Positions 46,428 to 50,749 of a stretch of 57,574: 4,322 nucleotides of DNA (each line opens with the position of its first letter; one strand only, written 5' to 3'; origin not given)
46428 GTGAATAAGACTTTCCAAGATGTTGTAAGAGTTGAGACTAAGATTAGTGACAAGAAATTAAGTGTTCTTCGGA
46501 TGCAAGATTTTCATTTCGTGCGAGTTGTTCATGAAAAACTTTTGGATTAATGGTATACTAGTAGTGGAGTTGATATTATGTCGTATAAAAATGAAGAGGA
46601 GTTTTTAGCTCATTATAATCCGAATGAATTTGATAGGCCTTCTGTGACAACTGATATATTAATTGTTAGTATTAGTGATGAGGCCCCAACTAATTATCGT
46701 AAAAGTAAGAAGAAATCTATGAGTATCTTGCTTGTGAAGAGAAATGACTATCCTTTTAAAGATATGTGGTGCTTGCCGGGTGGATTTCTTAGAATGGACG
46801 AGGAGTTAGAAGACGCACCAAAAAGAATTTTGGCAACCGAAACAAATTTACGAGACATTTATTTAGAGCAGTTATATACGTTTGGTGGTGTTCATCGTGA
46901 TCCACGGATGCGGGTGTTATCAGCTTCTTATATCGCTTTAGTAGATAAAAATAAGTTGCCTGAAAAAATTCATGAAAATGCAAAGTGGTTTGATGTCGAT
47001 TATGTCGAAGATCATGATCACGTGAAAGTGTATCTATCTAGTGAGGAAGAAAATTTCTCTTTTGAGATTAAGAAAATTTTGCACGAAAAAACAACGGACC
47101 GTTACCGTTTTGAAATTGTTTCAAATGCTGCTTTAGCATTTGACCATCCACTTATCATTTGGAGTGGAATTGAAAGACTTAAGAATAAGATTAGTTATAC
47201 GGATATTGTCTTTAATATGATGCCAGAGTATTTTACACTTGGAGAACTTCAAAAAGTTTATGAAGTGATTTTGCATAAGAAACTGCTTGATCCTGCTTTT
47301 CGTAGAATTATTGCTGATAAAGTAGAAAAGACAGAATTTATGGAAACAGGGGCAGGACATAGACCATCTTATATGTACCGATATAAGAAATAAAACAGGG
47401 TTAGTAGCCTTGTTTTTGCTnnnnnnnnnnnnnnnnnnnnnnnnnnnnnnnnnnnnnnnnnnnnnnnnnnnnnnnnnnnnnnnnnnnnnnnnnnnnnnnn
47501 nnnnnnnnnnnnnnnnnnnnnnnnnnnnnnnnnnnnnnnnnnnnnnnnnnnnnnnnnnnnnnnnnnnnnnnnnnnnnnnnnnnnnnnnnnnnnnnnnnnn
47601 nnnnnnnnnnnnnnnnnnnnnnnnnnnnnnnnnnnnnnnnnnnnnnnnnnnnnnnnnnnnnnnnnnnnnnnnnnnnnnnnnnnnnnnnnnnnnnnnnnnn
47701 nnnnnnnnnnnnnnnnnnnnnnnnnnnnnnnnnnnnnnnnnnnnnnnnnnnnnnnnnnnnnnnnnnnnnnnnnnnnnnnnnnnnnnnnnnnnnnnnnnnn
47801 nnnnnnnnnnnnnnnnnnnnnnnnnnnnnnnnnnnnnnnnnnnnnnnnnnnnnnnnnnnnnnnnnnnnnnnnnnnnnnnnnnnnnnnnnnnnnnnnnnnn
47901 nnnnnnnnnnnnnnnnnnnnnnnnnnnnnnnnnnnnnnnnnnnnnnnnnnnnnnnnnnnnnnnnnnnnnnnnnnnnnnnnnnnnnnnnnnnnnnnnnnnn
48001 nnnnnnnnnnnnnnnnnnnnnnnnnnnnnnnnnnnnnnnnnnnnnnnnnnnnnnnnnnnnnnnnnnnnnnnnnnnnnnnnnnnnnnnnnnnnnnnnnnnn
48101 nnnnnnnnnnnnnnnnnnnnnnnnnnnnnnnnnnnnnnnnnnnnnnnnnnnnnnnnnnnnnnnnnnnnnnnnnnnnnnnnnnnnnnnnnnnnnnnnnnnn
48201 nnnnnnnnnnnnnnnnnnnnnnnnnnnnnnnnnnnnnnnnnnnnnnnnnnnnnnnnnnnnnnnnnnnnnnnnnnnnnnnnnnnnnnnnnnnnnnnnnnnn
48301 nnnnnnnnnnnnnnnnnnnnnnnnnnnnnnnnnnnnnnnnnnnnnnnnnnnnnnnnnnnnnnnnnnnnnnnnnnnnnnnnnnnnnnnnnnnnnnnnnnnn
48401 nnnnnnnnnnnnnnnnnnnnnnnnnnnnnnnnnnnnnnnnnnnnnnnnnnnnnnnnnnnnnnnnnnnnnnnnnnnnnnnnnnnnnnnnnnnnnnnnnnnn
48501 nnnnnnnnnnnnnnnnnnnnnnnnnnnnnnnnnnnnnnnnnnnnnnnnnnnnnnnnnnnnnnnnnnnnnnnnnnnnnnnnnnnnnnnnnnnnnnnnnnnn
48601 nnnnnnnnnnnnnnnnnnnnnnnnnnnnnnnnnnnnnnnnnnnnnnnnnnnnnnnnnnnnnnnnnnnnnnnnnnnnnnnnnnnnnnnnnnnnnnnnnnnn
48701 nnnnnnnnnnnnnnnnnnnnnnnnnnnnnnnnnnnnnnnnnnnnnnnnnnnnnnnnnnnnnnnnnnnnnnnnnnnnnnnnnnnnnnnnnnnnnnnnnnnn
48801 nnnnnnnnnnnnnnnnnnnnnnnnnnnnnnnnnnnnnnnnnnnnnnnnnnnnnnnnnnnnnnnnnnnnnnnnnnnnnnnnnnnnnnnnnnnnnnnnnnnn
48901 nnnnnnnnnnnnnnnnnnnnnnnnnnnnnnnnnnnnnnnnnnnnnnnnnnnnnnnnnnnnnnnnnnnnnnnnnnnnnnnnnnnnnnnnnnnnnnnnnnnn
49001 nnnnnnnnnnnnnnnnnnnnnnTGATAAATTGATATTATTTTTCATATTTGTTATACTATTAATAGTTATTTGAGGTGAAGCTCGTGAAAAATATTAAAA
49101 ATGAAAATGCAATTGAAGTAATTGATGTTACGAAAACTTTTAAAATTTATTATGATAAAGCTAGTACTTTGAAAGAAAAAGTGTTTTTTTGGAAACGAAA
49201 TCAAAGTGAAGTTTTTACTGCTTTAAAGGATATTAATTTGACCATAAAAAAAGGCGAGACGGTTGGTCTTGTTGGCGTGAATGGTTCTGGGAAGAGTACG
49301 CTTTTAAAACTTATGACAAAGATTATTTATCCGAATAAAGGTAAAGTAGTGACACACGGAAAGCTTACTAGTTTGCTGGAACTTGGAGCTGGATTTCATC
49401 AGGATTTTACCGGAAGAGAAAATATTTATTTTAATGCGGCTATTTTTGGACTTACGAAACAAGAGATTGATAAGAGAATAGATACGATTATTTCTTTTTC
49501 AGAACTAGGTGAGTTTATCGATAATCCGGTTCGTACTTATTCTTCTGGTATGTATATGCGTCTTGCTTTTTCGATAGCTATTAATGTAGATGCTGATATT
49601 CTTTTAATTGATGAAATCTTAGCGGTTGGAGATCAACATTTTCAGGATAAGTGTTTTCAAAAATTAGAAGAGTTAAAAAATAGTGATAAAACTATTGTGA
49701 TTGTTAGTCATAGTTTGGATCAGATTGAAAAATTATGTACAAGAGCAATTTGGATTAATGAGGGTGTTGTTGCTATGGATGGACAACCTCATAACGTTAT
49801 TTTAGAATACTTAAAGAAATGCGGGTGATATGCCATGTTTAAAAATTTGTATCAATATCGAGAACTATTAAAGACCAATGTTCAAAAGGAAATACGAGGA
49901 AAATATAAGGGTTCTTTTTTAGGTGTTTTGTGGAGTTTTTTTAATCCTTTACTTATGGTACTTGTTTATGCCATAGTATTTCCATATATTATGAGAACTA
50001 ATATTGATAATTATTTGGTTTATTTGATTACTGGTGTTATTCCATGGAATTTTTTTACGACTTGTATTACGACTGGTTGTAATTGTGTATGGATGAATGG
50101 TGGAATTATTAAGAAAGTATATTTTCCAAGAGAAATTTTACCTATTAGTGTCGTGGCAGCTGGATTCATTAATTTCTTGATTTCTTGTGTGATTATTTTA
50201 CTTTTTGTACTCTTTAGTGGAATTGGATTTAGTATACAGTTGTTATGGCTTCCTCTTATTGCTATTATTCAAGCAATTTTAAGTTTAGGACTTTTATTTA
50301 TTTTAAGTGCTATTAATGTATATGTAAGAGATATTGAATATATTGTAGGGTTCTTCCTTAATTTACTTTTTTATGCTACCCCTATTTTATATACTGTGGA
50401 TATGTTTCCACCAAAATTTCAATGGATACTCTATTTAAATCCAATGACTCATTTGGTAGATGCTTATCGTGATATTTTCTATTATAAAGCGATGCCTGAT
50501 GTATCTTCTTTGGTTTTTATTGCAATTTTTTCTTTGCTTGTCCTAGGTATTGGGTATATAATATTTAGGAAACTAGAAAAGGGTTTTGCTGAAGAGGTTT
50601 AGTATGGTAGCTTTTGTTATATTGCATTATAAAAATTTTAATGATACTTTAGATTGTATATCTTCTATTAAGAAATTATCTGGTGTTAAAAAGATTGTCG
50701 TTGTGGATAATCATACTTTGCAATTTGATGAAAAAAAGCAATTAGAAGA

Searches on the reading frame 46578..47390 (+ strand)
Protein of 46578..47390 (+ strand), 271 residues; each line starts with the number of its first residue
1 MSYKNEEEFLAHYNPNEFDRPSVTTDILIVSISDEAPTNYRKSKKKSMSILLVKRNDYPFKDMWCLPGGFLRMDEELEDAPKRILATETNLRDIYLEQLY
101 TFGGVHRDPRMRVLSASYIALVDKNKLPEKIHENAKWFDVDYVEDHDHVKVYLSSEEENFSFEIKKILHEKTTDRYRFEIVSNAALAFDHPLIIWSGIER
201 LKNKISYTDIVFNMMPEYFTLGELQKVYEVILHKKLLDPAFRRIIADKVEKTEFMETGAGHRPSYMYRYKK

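Call 78: search_protein_families(library=pfam, proteins=[window:46578-47390:+], max_evalue=0.001)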
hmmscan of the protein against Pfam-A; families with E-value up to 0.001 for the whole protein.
window:46578-47390:+ (271 aa): 3 families
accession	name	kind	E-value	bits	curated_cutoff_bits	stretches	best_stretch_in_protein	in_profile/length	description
PF21906.2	NrtR_WHD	-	7.4e-16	58.5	27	1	211-268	1-60/61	NrtR DNA-binding winged helix domain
PF00293.34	NUDIX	-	7.6e-13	49.1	21.1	1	46-145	16-120/134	NUDIX domain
PF19368.5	AraR_C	-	0.00012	22.7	23.8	1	207-269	1-66/82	AraR C-terminal winged HTH domain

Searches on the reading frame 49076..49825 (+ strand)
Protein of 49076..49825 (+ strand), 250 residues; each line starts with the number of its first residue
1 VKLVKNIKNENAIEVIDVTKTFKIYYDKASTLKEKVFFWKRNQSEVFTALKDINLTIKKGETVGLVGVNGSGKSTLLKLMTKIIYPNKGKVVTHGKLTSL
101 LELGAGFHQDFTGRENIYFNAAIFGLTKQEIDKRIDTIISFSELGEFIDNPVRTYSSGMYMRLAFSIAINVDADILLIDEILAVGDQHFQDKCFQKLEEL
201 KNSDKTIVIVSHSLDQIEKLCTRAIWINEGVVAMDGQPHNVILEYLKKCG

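Call 78: search_protein_families(library=pfam, proteins=[window:49076-49825:+], max_evalue=0.001)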
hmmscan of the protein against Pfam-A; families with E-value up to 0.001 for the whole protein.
window:49076-49825:+ (250 aa): 2 families
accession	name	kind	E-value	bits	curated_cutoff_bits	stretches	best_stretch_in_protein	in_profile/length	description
PF00005.33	ABC_tran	-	3.9e-21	76.5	25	1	50-181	1-135/137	ABC transporter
PF13555.12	AAA_29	-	0.00012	22.2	27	1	56-88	18-50/61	P-loop containing region of AAA domain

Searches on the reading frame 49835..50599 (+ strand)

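Call 78: search_protein_families(library=pfam, proteins=[window:49835-50599:+], max_evalue=0.001)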
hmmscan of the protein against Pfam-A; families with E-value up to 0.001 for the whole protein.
window:49835-50599:+ (255 aa): 2 families
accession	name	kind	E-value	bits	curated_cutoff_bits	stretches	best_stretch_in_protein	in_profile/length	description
PF01061.29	ABC2_membrane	-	1.8e-24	86.9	26.9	1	11-216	2-211/211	ABC-2 type transporter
PF12698.13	ABC2_membrane_3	-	0.00015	21.4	31.6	1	109-241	213-346/347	ABC-2 family transporter protein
